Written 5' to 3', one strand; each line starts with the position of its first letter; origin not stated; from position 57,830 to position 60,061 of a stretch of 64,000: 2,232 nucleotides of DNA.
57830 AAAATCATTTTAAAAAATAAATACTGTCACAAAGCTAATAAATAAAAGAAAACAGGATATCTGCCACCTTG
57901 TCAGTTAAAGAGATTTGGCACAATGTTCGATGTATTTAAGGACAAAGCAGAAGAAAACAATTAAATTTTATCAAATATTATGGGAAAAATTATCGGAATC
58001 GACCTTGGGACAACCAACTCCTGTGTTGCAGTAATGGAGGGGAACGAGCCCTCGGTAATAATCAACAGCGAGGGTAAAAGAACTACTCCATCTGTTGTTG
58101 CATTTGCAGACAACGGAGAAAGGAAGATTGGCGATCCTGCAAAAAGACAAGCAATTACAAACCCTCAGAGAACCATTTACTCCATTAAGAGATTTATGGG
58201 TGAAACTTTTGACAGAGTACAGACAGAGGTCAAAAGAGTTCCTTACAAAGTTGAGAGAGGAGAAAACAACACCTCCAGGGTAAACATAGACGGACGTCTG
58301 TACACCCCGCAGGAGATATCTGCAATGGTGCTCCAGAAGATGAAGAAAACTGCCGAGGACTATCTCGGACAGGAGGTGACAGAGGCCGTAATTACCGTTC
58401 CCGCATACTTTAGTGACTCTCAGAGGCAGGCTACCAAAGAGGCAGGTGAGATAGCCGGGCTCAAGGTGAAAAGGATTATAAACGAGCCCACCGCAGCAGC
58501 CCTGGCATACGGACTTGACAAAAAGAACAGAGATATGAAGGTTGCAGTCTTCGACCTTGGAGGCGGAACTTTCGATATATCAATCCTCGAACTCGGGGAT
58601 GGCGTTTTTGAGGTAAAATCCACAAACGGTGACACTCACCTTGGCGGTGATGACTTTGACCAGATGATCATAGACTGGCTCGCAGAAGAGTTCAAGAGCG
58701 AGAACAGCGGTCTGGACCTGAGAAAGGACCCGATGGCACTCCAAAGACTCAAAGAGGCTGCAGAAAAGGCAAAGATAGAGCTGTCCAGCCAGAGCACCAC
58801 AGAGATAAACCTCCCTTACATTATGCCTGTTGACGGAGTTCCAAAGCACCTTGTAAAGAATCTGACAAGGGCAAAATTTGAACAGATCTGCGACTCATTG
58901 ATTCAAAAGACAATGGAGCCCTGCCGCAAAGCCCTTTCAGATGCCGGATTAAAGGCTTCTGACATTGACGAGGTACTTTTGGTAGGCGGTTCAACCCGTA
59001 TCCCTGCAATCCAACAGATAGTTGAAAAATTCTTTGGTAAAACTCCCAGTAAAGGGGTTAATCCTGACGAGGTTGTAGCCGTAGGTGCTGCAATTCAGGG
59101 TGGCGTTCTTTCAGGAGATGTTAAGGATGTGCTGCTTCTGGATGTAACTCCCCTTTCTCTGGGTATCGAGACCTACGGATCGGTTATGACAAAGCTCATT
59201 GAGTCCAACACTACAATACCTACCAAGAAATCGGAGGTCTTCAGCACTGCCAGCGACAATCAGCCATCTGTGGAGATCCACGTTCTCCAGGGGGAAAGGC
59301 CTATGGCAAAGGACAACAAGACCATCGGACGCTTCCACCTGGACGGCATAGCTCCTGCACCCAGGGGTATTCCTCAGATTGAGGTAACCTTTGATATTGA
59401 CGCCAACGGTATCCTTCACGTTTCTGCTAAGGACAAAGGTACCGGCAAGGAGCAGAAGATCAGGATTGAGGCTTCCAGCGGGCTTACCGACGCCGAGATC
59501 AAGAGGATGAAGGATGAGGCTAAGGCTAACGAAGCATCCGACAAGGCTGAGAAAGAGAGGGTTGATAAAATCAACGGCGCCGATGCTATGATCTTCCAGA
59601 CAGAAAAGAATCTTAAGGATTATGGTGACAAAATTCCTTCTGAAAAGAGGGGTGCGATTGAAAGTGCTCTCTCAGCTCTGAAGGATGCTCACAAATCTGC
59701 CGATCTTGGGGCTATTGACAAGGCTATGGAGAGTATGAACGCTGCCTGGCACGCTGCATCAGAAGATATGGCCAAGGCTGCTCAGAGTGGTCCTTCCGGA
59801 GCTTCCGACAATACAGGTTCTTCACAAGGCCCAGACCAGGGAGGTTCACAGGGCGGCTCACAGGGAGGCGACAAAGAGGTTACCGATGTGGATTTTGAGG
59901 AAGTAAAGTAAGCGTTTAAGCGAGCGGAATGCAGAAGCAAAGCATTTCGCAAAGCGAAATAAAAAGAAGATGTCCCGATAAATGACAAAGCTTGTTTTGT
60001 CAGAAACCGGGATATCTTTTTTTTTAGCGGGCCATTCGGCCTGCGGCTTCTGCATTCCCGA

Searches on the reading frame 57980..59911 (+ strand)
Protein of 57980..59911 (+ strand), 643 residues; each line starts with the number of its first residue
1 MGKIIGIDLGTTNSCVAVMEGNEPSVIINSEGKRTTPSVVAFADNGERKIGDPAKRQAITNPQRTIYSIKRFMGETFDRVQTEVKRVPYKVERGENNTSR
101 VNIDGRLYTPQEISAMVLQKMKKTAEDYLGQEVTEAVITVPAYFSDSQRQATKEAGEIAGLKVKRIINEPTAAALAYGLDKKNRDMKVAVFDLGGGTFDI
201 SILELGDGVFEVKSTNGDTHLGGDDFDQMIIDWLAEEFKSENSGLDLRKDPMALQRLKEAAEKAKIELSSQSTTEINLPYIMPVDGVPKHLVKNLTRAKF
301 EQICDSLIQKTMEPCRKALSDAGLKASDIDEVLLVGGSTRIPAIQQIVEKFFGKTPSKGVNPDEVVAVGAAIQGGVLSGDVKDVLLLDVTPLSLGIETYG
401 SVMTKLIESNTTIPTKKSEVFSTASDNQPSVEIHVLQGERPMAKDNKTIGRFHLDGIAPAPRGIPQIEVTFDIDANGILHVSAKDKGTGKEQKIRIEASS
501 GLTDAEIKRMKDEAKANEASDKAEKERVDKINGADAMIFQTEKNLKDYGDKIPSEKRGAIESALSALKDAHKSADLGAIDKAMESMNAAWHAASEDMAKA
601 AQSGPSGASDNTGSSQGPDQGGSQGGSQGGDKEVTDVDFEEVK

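Call 42: search_protein_families(library=pfam, proteins=[window:57980-59911:+], max_evalue=0.001)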
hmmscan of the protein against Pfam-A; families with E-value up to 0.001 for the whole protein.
window:57980-59911:+ (643 aa): 2 families
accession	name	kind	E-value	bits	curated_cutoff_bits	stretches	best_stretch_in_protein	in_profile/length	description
PF00012.26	HSP70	-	7.5e-263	873.6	20.6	1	4-597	1-597/599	Hsp70 protein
PF06723.19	MreB_Mbl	-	4.5e-20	72.2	27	1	115-371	76-316/327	MreB/Mbl protein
